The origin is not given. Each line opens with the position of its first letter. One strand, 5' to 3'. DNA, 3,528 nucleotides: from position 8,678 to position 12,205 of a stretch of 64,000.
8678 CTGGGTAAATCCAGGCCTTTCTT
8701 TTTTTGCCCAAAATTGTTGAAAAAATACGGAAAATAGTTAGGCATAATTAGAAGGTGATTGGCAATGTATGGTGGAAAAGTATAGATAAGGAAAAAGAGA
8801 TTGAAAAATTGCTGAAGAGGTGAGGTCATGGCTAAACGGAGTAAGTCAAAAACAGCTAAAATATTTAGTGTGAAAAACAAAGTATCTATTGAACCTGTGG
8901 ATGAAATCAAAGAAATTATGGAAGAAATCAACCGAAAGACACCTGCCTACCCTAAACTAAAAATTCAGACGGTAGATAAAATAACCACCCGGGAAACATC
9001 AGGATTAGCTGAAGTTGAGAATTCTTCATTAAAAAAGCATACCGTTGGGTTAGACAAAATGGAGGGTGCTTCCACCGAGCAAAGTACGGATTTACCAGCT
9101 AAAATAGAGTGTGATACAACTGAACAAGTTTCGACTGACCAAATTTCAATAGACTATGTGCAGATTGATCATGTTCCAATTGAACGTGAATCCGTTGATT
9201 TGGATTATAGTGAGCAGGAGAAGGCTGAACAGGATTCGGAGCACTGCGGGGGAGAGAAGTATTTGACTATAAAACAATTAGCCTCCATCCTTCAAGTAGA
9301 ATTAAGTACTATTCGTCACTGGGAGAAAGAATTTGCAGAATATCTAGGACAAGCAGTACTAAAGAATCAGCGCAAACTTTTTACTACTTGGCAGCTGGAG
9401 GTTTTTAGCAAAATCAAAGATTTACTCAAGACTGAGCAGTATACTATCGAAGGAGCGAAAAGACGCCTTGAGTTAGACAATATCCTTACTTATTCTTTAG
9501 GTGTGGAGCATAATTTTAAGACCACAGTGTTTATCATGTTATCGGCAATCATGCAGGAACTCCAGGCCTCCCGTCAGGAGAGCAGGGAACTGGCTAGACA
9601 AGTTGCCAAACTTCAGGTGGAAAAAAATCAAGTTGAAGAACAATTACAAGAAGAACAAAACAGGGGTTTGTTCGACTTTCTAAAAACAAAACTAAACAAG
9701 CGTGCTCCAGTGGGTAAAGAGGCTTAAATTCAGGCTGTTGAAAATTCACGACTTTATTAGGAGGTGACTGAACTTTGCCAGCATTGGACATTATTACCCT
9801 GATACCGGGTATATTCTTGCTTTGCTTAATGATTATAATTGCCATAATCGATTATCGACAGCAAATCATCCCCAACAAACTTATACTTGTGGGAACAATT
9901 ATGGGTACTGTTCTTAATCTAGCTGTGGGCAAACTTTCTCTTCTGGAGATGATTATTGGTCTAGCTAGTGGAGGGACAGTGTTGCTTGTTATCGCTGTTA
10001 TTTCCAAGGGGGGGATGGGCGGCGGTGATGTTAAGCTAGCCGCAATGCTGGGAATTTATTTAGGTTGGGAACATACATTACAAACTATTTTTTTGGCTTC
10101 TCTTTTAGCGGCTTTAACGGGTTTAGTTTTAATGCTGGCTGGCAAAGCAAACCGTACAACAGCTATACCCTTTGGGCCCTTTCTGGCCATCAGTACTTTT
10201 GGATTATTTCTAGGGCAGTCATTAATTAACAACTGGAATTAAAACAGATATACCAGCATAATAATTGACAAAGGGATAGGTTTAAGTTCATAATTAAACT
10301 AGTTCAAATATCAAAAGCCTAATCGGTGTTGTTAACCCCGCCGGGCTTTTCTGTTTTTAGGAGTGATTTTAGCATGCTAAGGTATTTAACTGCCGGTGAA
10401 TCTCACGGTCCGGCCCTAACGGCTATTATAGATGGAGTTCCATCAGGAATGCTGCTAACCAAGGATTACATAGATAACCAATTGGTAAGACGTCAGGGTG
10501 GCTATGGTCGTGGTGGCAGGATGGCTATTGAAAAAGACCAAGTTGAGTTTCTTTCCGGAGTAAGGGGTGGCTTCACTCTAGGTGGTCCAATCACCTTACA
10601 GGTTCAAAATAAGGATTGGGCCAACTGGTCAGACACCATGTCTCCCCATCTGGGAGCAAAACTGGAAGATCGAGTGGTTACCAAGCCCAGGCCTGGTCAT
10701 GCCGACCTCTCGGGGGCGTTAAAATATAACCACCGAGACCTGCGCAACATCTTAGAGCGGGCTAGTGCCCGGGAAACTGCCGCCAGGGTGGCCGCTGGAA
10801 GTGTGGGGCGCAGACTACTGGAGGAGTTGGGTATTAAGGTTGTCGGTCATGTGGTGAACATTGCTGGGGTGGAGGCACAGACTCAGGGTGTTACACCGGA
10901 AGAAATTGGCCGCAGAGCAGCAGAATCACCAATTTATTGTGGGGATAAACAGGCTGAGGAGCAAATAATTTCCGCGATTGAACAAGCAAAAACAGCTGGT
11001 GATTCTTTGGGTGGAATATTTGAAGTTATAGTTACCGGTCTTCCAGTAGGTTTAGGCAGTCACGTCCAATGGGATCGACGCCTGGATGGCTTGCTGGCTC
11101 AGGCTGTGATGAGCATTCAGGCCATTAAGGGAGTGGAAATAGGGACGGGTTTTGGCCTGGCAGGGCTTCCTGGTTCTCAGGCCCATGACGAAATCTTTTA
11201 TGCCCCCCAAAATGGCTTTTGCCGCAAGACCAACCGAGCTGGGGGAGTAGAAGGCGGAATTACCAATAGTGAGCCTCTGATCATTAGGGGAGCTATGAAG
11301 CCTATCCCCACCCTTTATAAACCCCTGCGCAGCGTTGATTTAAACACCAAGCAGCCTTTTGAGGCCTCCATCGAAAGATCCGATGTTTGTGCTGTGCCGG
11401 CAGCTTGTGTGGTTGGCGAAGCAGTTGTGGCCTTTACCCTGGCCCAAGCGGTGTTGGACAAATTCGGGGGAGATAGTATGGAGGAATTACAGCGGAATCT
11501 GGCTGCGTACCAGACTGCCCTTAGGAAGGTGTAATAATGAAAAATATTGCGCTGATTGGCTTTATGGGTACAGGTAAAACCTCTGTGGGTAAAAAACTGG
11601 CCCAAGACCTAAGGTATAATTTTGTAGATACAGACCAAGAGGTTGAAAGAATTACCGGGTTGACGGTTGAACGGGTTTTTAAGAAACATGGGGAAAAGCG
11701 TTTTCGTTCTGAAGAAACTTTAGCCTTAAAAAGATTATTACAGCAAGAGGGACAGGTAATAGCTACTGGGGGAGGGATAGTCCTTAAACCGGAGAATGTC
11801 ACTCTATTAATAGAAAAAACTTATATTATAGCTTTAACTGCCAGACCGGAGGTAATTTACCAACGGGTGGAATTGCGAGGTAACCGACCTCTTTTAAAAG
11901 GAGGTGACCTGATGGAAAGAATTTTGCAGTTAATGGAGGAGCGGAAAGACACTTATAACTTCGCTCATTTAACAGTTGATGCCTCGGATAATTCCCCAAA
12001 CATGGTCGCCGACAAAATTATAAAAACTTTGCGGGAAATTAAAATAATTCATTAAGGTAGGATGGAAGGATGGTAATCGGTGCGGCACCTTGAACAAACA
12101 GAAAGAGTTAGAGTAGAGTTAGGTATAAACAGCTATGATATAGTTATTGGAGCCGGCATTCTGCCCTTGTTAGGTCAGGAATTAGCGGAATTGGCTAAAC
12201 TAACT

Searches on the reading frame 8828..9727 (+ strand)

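Call 72: search_protein_families(library=pfam, max_evalue=0.00001, proteins=[window:8828-9727:+])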
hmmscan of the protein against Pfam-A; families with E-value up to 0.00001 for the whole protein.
window:8828-9727:+ (299 aa): 1 family
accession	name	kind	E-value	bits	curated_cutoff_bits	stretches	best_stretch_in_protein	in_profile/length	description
PF13411.12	MerR_1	-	5.4e-11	42.9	21.6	1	147-215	2-67/69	MerR HTH family regulatory protein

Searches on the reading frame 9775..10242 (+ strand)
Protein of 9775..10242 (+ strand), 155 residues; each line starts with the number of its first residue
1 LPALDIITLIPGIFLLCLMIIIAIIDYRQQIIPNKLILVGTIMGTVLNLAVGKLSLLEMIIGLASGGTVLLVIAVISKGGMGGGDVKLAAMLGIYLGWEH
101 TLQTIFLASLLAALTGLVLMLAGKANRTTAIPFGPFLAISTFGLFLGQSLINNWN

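Call 72: search_protein_families(library=pfam, max_evalue=0.00001, proteins=[window:9775-10242:+])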
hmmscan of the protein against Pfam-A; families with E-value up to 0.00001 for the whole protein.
window:9775-10242:+ (155 aa): 1 family
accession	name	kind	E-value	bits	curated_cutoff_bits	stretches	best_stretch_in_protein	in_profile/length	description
PF01478.23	Peptidase_A24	-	6.2e-23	81.7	26.5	1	13-116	1-103/104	Type IV leader peptidase family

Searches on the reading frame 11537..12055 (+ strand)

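Call 72: search_protein_families(library=pfam, max_evalue=0.00001, proteins=[window:11537-12055:+])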
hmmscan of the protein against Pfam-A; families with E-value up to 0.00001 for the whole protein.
window:11537-12055:+ (172 aa): 4 families
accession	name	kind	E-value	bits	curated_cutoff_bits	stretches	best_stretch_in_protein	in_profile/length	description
PF01202.28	SKI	-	7.6e-47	159.8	22.1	1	10-165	1-158/159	Shikimate kinase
PF13238.12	AAA_18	-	4.7e-09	37.2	29.4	1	4-118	1-115/128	AAA domain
PF13671.12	AAA_33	-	1.5e-06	29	27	1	4-49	2-40/143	AAA domain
PF13189.12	Cytidylate_kin2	-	8.2e-06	26.5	28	0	4-59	2-55/176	Cytidylate kinase-like family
